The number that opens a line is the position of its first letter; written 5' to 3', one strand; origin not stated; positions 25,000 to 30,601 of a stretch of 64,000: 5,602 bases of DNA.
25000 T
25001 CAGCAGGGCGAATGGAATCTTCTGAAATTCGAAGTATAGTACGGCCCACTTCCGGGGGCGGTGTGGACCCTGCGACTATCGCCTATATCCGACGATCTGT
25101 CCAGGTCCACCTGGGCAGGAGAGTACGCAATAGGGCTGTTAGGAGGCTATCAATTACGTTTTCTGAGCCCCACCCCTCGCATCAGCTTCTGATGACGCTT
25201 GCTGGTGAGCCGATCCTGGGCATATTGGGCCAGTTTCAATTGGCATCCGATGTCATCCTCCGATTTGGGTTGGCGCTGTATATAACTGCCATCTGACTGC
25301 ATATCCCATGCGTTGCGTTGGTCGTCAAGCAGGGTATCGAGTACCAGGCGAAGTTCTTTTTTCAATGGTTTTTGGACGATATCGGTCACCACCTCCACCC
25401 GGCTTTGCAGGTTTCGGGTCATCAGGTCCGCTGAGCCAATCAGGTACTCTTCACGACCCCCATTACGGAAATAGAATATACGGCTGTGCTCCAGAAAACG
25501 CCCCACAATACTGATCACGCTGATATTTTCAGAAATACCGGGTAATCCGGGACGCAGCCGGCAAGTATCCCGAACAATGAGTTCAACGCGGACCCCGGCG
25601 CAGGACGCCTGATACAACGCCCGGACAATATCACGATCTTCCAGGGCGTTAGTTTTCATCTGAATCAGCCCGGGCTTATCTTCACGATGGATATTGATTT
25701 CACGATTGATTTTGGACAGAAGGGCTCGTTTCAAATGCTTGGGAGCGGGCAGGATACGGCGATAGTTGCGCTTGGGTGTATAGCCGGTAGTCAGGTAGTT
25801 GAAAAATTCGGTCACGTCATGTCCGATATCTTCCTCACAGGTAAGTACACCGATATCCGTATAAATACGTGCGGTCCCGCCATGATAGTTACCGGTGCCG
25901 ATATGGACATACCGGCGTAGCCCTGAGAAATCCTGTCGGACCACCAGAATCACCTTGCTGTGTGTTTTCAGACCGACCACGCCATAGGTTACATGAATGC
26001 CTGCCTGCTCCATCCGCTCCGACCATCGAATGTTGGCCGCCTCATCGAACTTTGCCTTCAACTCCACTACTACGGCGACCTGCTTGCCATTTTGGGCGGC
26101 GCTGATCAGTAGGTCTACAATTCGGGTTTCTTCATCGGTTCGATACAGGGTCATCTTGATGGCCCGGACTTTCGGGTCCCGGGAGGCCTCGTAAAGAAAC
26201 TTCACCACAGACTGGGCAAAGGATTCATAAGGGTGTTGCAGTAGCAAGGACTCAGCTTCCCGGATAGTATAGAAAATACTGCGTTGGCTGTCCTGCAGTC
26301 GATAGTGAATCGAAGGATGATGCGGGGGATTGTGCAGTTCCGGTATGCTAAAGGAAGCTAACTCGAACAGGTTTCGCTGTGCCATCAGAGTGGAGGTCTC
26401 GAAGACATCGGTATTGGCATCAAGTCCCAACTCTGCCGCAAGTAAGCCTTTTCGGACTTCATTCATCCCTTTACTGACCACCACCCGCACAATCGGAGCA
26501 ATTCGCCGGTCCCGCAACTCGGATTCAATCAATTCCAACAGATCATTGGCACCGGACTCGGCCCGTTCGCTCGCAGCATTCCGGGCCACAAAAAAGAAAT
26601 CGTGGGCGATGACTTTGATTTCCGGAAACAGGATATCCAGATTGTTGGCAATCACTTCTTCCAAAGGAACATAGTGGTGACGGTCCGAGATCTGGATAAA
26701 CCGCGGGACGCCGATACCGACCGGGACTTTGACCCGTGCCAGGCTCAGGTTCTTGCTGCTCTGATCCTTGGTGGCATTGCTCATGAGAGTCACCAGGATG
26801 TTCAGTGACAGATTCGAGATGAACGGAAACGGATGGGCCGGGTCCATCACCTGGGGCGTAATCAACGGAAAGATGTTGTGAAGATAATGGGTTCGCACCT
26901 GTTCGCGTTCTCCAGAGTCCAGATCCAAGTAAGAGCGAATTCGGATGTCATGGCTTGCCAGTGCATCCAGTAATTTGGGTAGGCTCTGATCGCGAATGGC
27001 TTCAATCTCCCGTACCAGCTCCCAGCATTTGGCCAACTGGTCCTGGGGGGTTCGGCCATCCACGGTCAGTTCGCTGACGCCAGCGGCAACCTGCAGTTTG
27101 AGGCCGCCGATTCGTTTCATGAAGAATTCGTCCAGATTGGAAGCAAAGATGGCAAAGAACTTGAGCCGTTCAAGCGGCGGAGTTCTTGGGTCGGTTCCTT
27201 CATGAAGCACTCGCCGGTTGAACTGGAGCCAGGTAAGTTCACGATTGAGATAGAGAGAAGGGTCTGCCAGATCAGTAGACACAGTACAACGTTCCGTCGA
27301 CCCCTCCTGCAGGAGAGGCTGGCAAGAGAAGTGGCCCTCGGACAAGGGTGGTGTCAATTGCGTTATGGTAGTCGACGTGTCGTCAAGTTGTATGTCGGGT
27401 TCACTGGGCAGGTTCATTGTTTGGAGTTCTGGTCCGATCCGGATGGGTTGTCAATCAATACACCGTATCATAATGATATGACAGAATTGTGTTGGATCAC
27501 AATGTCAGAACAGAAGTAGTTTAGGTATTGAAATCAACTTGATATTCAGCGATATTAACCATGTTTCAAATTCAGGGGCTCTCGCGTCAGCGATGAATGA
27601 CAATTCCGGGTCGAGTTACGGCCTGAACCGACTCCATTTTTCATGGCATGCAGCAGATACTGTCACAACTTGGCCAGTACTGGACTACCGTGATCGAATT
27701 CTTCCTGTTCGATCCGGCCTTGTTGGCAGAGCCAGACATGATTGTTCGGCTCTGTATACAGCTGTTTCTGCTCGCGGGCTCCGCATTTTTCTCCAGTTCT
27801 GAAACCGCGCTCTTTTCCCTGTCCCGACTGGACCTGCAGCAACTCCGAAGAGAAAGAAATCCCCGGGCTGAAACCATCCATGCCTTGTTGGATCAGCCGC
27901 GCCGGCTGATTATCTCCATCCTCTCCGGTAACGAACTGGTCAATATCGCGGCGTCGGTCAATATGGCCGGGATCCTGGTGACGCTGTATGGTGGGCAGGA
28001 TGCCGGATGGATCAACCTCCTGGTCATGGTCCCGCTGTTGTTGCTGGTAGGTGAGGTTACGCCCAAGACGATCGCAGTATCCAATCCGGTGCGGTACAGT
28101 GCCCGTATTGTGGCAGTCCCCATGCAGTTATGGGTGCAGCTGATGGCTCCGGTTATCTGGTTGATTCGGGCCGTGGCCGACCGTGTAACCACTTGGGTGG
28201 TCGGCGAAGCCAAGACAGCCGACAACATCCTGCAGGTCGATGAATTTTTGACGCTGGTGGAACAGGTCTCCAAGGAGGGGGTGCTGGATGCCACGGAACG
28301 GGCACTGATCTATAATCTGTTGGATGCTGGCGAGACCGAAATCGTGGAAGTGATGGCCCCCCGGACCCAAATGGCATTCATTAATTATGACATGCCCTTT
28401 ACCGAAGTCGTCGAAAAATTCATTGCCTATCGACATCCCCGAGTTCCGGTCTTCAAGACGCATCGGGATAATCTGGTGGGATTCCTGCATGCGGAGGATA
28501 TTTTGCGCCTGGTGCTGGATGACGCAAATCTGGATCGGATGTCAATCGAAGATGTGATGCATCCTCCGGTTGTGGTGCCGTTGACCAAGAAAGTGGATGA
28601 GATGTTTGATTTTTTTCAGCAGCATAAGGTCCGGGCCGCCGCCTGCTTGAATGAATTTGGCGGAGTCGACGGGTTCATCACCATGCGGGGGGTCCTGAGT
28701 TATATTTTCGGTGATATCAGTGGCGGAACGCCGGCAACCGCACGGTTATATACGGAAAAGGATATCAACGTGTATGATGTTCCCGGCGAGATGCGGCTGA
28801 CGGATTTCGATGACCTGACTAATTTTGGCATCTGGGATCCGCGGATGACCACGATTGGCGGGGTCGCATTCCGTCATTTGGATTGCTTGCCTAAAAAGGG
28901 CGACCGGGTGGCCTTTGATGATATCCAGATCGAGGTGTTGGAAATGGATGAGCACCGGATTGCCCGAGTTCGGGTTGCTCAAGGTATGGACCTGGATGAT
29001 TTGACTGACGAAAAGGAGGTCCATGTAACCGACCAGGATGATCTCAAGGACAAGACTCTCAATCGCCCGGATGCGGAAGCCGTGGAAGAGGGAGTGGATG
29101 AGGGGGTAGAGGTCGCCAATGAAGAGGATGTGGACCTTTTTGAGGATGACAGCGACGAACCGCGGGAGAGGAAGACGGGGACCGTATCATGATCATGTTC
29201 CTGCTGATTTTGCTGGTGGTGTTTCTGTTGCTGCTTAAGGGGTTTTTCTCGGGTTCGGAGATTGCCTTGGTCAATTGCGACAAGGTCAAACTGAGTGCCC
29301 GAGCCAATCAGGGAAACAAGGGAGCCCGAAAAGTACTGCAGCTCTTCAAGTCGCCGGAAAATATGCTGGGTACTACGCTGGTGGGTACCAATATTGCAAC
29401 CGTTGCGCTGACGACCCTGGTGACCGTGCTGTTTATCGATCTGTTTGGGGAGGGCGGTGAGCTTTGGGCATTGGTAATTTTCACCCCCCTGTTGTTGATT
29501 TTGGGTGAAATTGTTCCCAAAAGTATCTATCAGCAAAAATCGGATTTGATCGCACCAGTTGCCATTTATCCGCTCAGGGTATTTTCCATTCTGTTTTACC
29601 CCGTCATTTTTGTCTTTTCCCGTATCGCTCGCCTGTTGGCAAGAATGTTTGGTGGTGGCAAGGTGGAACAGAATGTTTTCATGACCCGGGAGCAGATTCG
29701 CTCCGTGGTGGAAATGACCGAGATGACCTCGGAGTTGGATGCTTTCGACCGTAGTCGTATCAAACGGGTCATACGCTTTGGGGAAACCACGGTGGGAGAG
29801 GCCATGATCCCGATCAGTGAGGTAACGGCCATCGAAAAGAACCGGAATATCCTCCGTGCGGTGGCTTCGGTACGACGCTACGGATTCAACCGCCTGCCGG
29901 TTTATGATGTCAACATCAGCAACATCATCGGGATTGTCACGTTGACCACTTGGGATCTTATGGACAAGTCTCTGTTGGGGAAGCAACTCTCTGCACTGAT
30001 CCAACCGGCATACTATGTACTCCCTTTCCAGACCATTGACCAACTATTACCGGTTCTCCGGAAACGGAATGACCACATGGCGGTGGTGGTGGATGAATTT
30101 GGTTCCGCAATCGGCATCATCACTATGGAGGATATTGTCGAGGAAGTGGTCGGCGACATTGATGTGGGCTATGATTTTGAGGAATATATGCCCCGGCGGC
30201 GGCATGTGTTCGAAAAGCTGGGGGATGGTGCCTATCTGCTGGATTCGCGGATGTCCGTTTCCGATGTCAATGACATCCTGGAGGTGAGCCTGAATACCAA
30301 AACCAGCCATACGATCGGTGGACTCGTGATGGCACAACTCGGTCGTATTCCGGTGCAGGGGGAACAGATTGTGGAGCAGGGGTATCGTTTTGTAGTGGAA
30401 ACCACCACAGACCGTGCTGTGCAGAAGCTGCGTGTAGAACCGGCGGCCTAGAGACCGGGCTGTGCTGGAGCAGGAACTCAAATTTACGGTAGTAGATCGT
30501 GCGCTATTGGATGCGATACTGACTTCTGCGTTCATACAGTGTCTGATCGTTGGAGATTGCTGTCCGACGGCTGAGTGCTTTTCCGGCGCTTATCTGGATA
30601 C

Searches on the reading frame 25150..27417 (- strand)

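Call 23: search_protein_families(library=pfam, proteins=[window:25150-27417:-], max_evalue=0.001)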
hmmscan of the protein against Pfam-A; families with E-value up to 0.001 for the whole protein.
window:25150-27417:- (755 aa): 5 families
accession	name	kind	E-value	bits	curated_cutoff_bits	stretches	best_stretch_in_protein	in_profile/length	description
PF17941.7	PP_kinase_C_1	-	2.5e-70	235.8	25.7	1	381-546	2-165/167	Polyphosphate kinase C-terminal domain 1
PF13090.12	PP_kinase_C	-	8e-63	211.4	25.8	1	558-723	4-169/172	Polyphosphate kinase C-terminal domain 2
PF02503.22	PP_kinase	-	1.4e-44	152.5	31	1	170-353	2-183/183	Polyphosphate kinase middle domain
PF13089.11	PP_kinase_N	-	3.1e-32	111.5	23.8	1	56-160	1-106/107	Polyphosphate kinase N-terminal domain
PF13091.12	PLDc_2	-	1.9e-12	47.6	27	2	420-541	12-130/132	PLD-like domain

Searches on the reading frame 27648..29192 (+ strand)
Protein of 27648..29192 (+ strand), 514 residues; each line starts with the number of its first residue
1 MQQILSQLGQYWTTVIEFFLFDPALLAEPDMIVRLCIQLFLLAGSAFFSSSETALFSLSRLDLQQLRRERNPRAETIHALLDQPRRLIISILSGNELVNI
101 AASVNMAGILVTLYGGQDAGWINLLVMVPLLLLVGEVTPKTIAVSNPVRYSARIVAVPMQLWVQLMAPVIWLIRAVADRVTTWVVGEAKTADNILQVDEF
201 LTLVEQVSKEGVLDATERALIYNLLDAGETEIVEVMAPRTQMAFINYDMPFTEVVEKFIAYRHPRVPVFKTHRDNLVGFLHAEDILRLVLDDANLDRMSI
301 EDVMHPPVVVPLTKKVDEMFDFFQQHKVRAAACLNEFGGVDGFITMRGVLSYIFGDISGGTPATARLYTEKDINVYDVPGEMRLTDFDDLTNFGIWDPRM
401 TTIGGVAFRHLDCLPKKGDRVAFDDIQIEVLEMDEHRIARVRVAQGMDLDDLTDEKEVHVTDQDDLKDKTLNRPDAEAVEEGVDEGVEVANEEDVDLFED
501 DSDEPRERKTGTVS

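Call 23: search_protein_families(library=pfam, proteins=[window:27648-29192:+], max_evalue=0.001)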
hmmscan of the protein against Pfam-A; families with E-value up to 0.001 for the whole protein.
window:27648-29192:+ (514 aa): 3 families
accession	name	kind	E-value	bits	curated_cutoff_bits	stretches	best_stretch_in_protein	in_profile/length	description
PF01595.25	CNNM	-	4.7e-42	144.1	28.4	1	37-217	2-181/181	Cyclin M transmembrane N-terminal domain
PF03471.22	CorC_HlyC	-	2.6e-16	59.8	27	1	371-444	3-78/81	Transporter associated domain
PF00571.33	CBS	-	4.4e-14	53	24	2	238-290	5-56/57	CBS domain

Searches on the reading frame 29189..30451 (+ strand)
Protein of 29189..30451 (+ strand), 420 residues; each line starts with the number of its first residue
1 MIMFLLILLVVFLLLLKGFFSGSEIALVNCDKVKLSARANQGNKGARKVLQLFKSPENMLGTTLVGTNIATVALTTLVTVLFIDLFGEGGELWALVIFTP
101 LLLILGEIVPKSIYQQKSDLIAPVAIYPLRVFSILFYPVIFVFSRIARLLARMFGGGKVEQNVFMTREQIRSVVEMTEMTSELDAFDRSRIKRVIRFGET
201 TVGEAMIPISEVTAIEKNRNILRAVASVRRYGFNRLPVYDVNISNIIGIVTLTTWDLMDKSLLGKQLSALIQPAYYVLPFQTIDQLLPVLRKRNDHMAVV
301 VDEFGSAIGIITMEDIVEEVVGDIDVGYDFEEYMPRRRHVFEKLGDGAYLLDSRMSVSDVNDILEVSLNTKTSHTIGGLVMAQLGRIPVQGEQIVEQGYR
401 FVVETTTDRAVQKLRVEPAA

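Call 23: search_protein_families(library=pfam, proteins=[window:29189-30451:+], max_evalue=0.001)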
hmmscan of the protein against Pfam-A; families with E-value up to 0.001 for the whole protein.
window:29189-30451:+ (420 aa): 3 families
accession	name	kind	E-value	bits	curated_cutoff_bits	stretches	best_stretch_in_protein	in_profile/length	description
PF01595.25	CNNM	-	8.8e-49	166.1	28.4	1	8-180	1-174/181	Cyclin M transmembrane N-terminal domain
PF03471.22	CorC_HlyC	-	1.8e-18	66.8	27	1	343-418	2-79/81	Transporter associated domain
PF00571.33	CBS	-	4.8e-12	46.5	24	1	273-321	8-56/57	CBS domain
